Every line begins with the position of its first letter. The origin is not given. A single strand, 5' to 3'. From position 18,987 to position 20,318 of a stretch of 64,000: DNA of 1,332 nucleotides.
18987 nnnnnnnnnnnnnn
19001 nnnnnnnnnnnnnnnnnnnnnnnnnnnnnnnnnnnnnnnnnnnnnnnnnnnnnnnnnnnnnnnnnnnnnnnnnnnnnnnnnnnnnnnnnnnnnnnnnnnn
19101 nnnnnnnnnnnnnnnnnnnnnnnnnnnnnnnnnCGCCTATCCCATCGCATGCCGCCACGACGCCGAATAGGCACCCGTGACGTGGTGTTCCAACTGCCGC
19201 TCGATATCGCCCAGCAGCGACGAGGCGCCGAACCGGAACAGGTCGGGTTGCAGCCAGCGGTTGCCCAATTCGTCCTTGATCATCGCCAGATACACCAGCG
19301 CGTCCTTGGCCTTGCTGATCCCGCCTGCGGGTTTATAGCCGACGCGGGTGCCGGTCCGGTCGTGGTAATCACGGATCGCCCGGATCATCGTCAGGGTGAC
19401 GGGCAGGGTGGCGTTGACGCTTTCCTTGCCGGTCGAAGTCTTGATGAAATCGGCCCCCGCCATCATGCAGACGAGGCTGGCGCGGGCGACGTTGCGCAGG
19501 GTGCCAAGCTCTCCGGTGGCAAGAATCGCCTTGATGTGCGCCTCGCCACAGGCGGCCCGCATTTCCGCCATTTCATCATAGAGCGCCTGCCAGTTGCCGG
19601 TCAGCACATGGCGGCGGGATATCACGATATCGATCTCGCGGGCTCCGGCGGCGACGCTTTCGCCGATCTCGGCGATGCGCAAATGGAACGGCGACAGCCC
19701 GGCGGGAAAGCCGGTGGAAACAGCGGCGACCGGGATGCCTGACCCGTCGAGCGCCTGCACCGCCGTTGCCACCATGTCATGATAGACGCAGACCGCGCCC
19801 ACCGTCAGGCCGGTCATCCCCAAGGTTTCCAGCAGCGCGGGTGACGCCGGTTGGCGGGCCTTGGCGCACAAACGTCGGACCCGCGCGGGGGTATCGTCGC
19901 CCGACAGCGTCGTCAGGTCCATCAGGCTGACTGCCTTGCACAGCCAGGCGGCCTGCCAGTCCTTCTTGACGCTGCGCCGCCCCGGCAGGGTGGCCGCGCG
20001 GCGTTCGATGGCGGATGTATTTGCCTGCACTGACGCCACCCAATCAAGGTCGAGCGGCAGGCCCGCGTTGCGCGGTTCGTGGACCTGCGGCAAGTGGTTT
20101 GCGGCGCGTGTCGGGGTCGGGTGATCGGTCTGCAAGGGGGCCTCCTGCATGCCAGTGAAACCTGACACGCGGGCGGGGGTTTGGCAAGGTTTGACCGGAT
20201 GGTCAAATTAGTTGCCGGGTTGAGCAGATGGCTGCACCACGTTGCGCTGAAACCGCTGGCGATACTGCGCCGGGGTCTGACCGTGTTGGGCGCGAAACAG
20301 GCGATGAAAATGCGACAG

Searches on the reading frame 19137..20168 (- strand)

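Call 11: search_protein_families(library=pfam, proteins=[window:19137-20168:-], max_evalue=0.001)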
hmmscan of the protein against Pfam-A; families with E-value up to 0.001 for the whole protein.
window:19137-20168:- (343 aa): 1 family
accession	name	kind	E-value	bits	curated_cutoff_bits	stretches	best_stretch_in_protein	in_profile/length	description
PF01791.15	DeoC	-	1.4e-18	67.9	23.8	1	81-291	4-205/229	DeoC/LacD family aldolase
